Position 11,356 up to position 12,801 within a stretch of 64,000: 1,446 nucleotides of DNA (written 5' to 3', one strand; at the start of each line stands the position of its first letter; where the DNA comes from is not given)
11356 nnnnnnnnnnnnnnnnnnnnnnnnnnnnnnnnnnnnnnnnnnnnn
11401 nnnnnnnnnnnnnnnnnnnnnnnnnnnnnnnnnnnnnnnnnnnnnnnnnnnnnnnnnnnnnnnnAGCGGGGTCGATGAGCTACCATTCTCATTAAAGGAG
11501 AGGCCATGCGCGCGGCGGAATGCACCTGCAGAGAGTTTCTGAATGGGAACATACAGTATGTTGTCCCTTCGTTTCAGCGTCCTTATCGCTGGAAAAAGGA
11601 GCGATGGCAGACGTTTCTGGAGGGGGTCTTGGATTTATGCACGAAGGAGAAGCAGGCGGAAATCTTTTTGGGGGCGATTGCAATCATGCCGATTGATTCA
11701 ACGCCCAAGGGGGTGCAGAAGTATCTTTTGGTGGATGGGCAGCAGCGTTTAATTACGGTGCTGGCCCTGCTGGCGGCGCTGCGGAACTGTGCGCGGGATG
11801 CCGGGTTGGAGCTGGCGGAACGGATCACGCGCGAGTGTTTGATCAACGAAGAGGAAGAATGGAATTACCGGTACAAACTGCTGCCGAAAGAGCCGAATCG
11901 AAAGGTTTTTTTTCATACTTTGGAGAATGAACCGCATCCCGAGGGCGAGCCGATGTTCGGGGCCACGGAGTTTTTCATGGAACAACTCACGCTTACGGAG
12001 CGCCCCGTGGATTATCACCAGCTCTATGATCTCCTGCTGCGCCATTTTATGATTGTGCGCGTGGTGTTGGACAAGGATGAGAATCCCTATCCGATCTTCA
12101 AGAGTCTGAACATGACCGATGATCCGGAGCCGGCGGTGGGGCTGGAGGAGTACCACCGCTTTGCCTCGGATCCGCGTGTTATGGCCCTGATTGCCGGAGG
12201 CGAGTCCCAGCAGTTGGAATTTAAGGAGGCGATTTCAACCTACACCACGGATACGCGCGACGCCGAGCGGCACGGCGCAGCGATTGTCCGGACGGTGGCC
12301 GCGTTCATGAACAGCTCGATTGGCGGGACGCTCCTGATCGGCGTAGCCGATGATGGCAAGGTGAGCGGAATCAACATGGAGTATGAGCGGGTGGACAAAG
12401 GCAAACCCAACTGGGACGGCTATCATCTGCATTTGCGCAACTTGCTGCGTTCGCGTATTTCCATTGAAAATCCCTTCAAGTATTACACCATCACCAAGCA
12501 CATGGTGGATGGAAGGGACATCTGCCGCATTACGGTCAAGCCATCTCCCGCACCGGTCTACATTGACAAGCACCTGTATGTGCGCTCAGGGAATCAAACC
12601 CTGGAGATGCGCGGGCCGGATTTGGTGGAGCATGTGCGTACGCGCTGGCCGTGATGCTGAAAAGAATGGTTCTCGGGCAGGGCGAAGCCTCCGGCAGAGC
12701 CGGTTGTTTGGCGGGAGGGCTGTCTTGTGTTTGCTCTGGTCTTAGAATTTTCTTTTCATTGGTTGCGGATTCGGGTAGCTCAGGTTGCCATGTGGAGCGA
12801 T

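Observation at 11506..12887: DUF262 (GmrSD-N/ParB-like) fused to a Schlafen-like AlbA_2 domain next to tRNA-Leu: candidate single-gene defence system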

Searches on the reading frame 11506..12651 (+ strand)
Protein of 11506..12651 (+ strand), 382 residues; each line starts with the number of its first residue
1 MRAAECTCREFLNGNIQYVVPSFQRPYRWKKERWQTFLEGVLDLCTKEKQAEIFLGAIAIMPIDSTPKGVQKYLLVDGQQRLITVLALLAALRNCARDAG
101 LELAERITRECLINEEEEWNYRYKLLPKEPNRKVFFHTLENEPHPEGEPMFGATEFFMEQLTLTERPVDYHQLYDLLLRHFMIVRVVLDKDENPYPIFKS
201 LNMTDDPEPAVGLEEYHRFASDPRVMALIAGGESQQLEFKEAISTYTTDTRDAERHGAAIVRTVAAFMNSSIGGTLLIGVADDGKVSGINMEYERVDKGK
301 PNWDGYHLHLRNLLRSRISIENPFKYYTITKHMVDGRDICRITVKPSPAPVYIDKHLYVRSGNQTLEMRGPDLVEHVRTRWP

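Call 4: search_protein_families(library=pfam, proteins=[window:11506-12651:+], max_evalue=1)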
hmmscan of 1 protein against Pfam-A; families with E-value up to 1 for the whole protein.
window:11506-12651:+ (382 aa): 3 families
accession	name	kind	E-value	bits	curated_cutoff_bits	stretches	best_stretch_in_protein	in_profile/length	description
PF03235.19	GmrSD_N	-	1.7e-23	84.2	33.2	1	10-204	3-184/199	GmrSD restriction endonuclease, N-terminal domain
PF04326.19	SLFN_AlbA_2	-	2.8e-17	63.8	25.3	1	233-368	1-117/118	Schlafen, AlbA_2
PF19531.4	DUF6058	-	0.0056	17.3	25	1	31-93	37-101/126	Family of unknown function (DUF6058)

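Call 5: search_protein_families(library=padloc, proteins=[window:11506-12651:+], max_evalue=1)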
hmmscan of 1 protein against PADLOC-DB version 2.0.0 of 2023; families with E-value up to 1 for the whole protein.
window:11506-12651:+ (382 aa): 32 families (the best 25 are shown)
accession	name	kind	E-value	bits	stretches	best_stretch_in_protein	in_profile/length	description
PDLC02693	Orf5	-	5.5e-47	159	1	10-204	1-197/543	Orf5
PDLC04155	HEC-06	-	2.2e-20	70.7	1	8-135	12-135/562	-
PDLC04157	HEC-06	-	7.6e-20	69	1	17-202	22-217/558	-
PDLC02695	Orf5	-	3.2e-18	63.4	1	3-109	5-115/601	Orf5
PDLC04154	HEC-06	-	5.2e-17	59.7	1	4-202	10-224/569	-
PDLC02701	Orf5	-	6.5e-15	52.6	1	11-134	14-138/596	Orf5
PDLC02700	Orf5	-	7.2e-15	52.7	1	10-122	5-112/555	Orf5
PDLC02687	Orf5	-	1.6e-14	51.6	1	2-95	2-89/543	Orf5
PDLC02686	Orf5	-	8.6e-12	42.3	1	9-95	11-99/566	Orf5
PDLC03655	mREase_IV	-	1.2e-11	41.8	1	3-118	3-124/629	Type IV methyl-directed restriction enzyme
PDLC02786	SspE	-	1.3e-10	38.3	1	5-95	11-108/766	SspE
PDLC04156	HEC-06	-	3.6e-10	37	1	13-133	16-133/562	-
PDLC02783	SspE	-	1.5e-09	34.7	2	15-97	22-116/793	SspE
PDLC02691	Orf5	-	1.7e-09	34.8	1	15-96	18-94/579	Orf5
PDLC02692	Orf5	-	1.8e-09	34.9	1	17-204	7-199/558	Orf5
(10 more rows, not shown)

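Call 6: search_protein_families(library=ncbifam, proteins=[window:11506-12651:+], max_evalue=1)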
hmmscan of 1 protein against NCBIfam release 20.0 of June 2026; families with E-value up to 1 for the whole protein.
window:11506-12651:+ (382 aa): 0 families

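Call 9: find_homologous_proteins(query=window:11506-12651:+, max_evalue=0.001)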
Query window:11506-12651:+ (382 aa): 133 proteins with E <= 0.001 among 7226 candidates; the best 120 are listed.
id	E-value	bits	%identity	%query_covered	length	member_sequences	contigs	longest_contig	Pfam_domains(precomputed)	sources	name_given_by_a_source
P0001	6.6e-231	784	86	100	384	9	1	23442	PF04326.20,PF03235.20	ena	-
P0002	3.1e-196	670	75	100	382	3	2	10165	PF04326.20,PF03235.20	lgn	-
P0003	5.1e-191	652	73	100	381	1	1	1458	PF04326.20,PF03235.20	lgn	-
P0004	1.1e-180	619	68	100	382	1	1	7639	PF04326.20,PF03235.20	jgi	-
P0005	8.3e-164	563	62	100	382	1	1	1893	PF04326.20,PF03235.20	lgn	-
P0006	1.1e-139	484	58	97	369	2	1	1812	PF04326.20,PF03235.20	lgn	-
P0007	1.2e-139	483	56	100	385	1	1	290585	PF04326.20,PF03235.20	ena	-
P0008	2.0e-137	476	56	100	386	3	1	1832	PF04326.20,PF03235.20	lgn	-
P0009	3.0e-135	469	57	97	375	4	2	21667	PF04326.20,PF03235.20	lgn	-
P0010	2.0e-126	440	53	100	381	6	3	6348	PF04326.20,PF03235.20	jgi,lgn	jgi:hypothetical protein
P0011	2.2e-126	440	54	100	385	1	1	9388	PF04326.20,PF03235.20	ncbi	-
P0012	9.2e-124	431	52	100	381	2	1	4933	PF04326.20,PF03235.20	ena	-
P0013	2.8e-122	426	53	100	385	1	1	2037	PF04326.20,PF03235.20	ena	-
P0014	1.2e-117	411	53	100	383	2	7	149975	PF04326.20,PF03235.20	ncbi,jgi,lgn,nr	ncbi:MAG: DUF262 domain-containing protein [Verrucomicrobiota bacterium]|jgi:hypothetical protein|nr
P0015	1.1e-116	408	59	84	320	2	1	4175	PF04326.20,PF03235.20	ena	-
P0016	6.0e-116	405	49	100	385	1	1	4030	PF04326.20,PF03235.20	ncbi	-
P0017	9.1e-116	405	51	100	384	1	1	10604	PF04326.20,PF03235.20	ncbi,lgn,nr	ncbi:MAG: DUF262 domain-containing protein [Candidatus Marinimicrobia bacterium]|nr:DUF262 domain-co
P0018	1.2e-115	404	50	100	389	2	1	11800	PF04326.20,PF03235.20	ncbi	-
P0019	1.7e-115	404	65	72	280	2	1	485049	PF03235.20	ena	-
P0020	1.9e-115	404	50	100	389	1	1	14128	PF04326.20,PF03235.20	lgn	-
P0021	1.4e-114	401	48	100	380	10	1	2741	PF04326.20,PF03235.20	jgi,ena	-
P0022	1.9e-112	394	48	100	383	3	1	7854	PF04326.20,PF03235.20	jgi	jgi:hypothetical protein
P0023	1.3e-111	391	47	100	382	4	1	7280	PF04326.20,PF03235.20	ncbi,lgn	-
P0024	1.1e-109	385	48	100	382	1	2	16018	PF04326.20,PF03235.20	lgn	-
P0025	4.1e-109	383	47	100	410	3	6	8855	PF04326.20,PF03235.20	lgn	-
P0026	2.3e-106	374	48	100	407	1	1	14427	PF04326.20,PF03235.20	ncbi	-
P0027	2.8e-106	374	48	100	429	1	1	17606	PF04326.20,PF03235.20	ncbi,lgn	-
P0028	2.8e-106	374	47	100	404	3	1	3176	PF04326.20,PF03235.20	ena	-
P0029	6.7e-106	372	47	100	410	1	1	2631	PF04326.20,PF03235.20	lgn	-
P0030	2.3e-105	371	48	100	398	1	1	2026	PF04326.20,PF03235.20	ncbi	-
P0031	9.7e-105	369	48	100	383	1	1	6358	PF04326.20,PF03235.20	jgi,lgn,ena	-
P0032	4.2e-100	353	46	100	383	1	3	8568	PF04326.20,PF03235.20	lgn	-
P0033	1.4e-98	348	54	78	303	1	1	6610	PF04326.20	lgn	-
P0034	3.5e-96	340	45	98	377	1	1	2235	PF04326.20,PF03235.20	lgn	-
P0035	4.5e-93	330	44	100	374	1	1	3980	PF04326.20,PF03235.20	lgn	-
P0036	5.2e-92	327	44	100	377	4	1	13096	PF04326.20,PF03235.20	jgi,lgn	jgi:hypothetical protein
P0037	8.7e-92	326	45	100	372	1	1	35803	PF04326.20,PF03235.20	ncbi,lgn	-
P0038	7.2e-91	323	43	100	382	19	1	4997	PF04326.20,PF03235.20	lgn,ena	-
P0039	4.5e-89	317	43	100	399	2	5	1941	PF04326.20,PF03235.20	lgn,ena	-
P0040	1.0e-88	316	44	100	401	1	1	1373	PF04326.20,PF03235.20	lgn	-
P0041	5.7e-88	313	42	100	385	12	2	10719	PF04326.20,PF03235.20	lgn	-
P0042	9.4e-88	313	42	100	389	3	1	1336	PF04326.20,PF03235.20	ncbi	-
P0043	6.0e-87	310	43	100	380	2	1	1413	PF04326.20,PF03235.20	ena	-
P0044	1.8e-86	308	42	100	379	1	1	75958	PF04326.20,PF03235.20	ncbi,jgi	ncbi:MAG: RNA-binding domain-containing protein [Kiritimatiellia bacterium]|jgi:hypothetical protein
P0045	2.5e-86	308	43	100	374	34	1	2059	PF04326.20,PF03235.20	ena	-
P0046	9.9e-86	306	42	100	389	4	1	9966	PF04326.20,PF03235.20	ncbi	-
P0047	1.4e-85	305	42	100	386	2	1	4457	PF04326.20,PF03235.20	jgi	-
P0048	2.1e-85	305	44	100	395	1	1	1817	PF04326.20,PF03235.20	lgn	-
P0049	3.5e-85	304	44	97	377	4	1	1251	PF04326.20,PF03235.20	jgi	jgi:hypothetical protein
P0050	5.4e-85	304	42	100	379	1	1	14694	PF04326.20,PF03235.20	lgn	-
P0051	1.3e-84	302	40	100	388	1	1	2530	PF04326.20,PF03235.20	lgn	-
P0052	1.4e-84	302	40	100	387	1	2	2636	PF04326.20,PF03235.20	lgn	-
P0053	2.1e-84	302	42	100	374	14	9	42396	PF04326.20,PF03235.20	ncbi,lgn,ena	-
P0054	2.2e-84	302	42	100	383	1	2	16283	PF04326.20,PF03235.20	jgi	-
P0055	2.9e-84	301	40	100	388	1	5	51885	PF04326.20,PF03235.20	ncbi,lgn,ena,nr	ncbi:MAG: DUF262 domain-containing protein [Kiritimatiellae bacterium]|nr:DUF262 domain-containing p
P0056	3.2e-84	301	40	100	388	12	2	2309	PF04326.20,PF03235.20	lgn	-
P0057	3.5e-84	301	40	100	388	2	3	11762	PF04326.20,PF03235.20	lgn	-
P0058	4.2e-84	301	40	100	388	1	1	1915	PF04326.20,PF03235.20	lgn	-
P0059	4.8e-84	300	40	100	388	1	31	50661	PF04326.20,PF03235.20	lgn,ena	-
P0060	5.0e-84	300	40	100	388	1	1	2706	PF04326.20,PF03235.20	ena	-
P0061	5.7e-84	300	40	100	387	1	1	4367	PF04326.20,PF03235.20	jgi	jgi:hypothetical protein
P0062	5.8e-84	300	40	100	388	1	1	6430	PF04326.20,PF03235.20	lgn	-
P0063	6.0e-84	300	41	100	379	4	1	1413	PF04326.20,PF03235.20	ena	-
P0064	6.7e-84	300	40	100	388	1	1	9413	PF04326.20,PF03235.20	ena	-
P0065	8.6e-84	300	40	100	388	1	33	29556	PF04326.20,PF03235.20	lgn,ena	-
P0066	2.1e-83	298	40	100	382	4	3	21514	PF04326.20,PF03235.20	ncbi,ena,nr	ncbi:MAG: putative DNA binding domain-containing protein [Kiritimatiellae bacterium]|nr:putative DNA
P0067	5.8e-83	297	40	100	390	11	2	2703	PF04326.20,PF03235.20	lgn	-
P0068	6.9e-83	297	41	100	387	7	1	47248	PF04326.20,PF03235.20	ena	-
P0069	3.3e-82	294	42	100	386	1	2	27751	PF04326.20,PF03235.20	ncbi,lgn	-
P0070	1.1e-80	289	41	100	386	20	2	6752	PF04326.20,PF03235.20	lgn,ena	-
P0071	2.2e-80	288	41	100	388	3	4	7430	PF04326.20,PF03235.20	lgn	-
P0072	2.5e-80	288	41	100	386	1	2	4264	PF04326.20,PF03235.20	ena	-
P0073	5.7e-80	287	40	100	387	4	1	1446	PF04326.20,PF03235.20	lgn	-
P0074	3.5e-79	284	39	100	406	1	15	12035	PF04326.20,PF03235.20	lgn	-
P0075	4.0e-79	284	40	100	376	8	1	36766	PF04326.20,PF03235.20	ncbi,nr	ncbi:MAG: ATP-binding protein [Kiritimatiellae bacterium]|nr:ATP-binding protein [Kiritimatiellia ba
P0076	4.3e-79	284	38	100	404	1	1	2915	PF04326.20,PF03235.20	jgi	jgi:hypothetical protein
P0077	7.2e-79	283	40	100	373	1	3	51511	PF04326.20,PF03235.20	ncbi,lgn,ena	-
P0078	1.0e-78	283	39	100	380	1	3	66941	PF04326.20,PF03235.20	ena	-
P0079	3.7e-78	281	39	100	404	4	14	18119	PF04326.20,PF03235.20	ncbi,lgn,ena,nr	ncbi:MAG: DUF262 domain-containing protein [Kiritimatiellae bacterium]|nr:DUF262 domain-containing p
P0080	5.7e-76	274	38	100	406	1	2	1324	PF04326.20,PF03235.20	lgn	-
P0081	5.8e-76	274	38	100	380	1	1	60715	PF04326.20,PF03235.20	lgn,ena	-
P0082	5.8e-76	274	40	100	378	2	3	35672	PF04326.20,PF03235.20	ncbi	-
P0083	8.2e-76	273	40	100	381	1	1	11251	PF04326.20,PF03235.20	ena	-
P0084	1.4e-74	269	38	100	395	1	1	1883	PF04326.20,PF03235.20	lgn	-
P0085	2.4e-74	268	39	100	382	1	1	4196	PF04326.20,PF03235.20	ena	-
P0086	4.4e-74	268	39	100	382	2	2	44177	PF04326.20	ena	-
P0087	5.8e-74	267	40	100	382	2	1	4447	PF04326.20,PF03235.20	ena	-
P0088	9.0e-74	267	40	100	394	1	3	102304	PF04326.20,PF03235.20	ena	-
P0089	1.1e-73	266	37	100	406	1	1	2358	PF04326.20,PF03235.20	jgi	jgi:hypothetical protein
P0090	1.3e-73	266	40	100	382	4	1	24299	PF04326.20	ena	-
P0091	3.5e-71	258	39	100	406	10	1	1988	PF04326.20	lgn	-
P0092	4.3e-71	258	38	100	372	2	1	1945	PF04326.20,PF03235.20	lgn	-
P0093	4.5e-69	251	39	100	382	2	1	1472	PF04326.20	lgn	-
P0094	3.4e-68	248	40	100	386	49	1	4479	PF04326.20,PF03235.20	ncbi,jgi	jgi:hypothetical protein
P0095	6.4e-68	247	38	100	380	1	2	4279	PF04326.20,PF03235.20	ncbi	-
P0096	1.4e-67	246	39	100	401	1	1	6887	PF04326.20,PF03235.20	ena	-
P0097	1.9e-67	246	38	100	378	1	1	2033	PF04326.20,PF03235.20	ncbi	-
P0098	4.7e-67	244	37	100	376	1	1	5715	PF04326.20,PF03235.20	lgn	-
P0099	3.1e-66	242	36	100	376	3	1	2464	PF04326.20,PF03235.20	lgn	-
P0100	2.5e-65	239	37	100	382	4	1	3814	PF04326.20,PF03235.20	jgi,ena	-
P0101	1.2e-54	204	49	54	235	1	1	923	PF04326.20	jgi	jgi:hypothetical protein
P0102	1.2e-25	108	41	42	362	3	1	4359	PF04326.20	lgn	-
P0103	3.3e-23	100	34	53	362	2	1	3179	PF04326.20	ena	-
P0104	7.5e-23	99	41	42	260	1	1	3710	PF04326.20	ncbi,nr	ncbi:MAG TPA: ATP-binding protein [Acidimicrobiales bacterium]|nr:ATP-binding protein [Acidimicrobia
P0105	6.6e-19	86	33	48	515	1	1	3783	PF04326.20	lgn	-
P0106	4.3e-18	83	35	40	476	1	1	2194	PF00800.24,PF04326.20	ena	-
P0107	3.1e-17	81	34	46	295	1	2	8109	PF04326.20,PF00072.31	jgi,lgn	jgi:ActR/RegA family two-component response regulator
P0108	1.5e-15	75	34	40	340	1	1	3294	PF03703.21,PF04326.20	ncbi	-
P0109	3.0e-15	74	33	54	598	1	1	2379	PF03235.20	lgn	-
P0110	3.3e-14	71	32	41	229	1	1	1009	PF04326.20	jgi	-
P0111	4.1e-14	70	33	44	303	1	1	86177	PF04326.20,PF00027.36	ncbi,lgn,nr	ncbi:MAG: cyclic nucleotide-binding domain-containing protein [Bacteroidetes bacterium]|nr:cyclic nu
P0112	1.9e-13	68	32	40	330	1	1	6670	PF03703.21,PF04326.20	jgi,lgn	jgi:membrane protein YdbS with pleckstrin-like domain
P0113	2.3e-13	68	35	41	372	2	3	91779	PF04326.20,PF09997.15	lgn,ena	-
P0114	4.2e-13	67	29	40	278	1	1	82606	PF03703.21,PF04326.20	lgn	-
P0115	7.5e-13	66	34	40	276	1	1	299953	PF04326.20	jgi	jgi:hypothetical protein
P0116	9.9e-13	66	38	40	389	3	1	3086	PF04326.20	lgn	-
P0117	2.1e-12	65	33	41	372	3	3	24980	PF04326.20,PF09997.15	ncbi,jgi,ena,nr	ncbi:MAG TPA: ATP-binding protein [Candidatus Thermoplasmatota archaeon]|nr:ATP-binding protein [Can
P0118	5.1e-11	60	34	41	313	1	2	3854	PF04326.20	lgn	-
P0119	1.1e-10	59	32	41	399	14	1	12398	PF04326.20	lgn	-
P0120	1.2e-10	59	34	43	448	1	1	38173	PF07714.24,PF00069.32,PF04326.20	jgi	jgi:serine/threonine protein kinase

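Call 12: find_related_loci(query=A1, collection=genome_contigs, flank=10000)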
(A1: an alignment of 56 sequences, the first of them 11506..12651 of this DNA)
Query A1 (382 aa) in genome_contigs; peptide patterns used: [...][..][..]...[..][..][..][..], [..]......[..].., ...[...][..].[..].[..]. (x = any residue, [..] = any of these).
70 stretches matched a pattern; 44 encode a relative of the query (tblastn E <= 1e-3); 44 distinct loci.
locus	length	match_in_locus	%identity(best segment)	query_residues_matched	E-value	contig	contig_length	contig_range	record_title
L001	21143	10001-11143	93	1-381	0e+0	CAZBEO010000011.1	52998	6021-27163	MAG TPA_asm: uncultured Verrucomicrobiota bacterium isolate binchicken_co181_620 genome assembly, contig: NODE_669_lengt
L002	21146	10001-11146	86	1-382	0e+0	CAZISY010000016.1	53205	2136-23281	MAG TPA_asm: uncultured Verrucomicrobiota bacterium isolate SRP192927_co3_639 genome assembly, contig: NODE_1014_length_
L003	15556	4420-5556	58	1-381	4e-144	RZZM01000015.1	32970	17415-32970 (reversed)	MAG: Spartobacteria bacterium isolate INTA.AUR.068 contig-100_420, whole genome shotgun sequence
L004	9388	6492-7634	54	1-382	2e-133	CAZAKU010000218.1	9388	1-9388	MAG TPA_asm: uncultured Lentisphaerales bacterium isolate SRP163645_co1_218 genome assembly, contig: k141_13434356, whol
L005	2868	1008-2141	54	1-381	2e-133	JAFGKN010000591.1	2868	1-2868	MAG: Planctomycetota bacterium isolate Zod_Metabat.340 k87_6615386, whole genome shotgun sequence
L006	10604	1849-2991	51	1-382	5e-124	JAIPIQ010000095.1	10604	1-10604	MAG: Candidatus Neomarinimicrobiota bacterium isolate Tobar13.5m-G82 Tobar13-5m-C7123, whole genome shotgun sequence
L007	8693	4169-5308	53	1-382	3e-123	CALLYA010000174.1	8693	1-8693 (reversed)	MAG TPA_asm: uncultured Verrucomicrobia bacterium isolate SRR1561990_bin.5_CONCOCT_v1.1_MAG genome assembly, contig: ERZ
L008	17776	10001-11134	48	1-381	1e-121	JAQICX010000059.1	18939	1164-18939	MAG: Kiritimatiellae bacterium isolate GH20 k119_468579, whole genome shotgun sequence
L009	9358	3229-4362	47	1-381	9e-115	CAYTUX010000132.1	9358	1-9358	MAG TPA_asm: uncultured Victivallales bacterium isolate SRP067234_co1_272 genome assembly, contig: k99_366194, whole gen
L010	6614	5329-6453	44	1-382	9e-99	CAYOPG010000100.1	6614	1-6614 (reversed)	MAG TPA_asm: uncultured Lentisphaerales bacterium isolate binchicken_co39_454 genome assembly, contig: NODE_25364_length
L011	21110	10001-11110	45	1-382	2e-96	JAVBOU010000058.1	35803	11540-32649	MAG: Kiritimatiellia bacterium isolate EPI_MAG_00117 c_000011199807, whole genome shotgun sequence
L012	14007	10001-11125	42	1-382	1e-94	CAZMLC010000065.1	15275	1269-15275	MAG TPA_asm: uncultured Akkermansia sp. isolate SRP216815_co1_310 genome assembly, contig: NODE_4795_length_15275_cov_33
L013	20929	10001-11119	42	1-382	3e-92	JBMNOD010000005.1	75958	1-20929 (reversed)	MAG: Kiritimatiellia bacterium isolate SBF912SR1HQ0027 scaffold_831_c1, whole genome shotgun sequence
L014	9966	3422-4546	42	1-382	4e-92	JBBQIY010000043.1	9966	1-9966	MAG: Kiritimatiellia bacterium isolate Co_metawrap_785 Cmw_785_k141_15549653_length_9966_cov_8.0000, whole genome shotgu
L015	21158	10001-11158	41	1-382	3e-92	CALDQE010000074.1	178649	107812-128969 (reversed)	MAG TPA_asm: uncultured Verrucomicrobia bacterium isolate SRR6425821_bin.29_CONCOCT_v1.1_MAG genome assembly, contig: ER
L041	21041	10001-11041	27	11-381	1e-34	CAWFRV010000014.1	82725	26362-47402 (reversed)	MAG: uncultured Gammaproteobacteria bacterium isolate MFD00905.bin.3.287 genome assembly, contig: contig_46316, whole ge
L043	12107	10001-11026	40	1-364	9e-26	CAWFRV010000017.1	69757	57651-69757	MAG: uncultured Gammaproteobacteria bacterium isolate MFD00905.bin.3.287 genome assembly, contig: contig_54506, whole ge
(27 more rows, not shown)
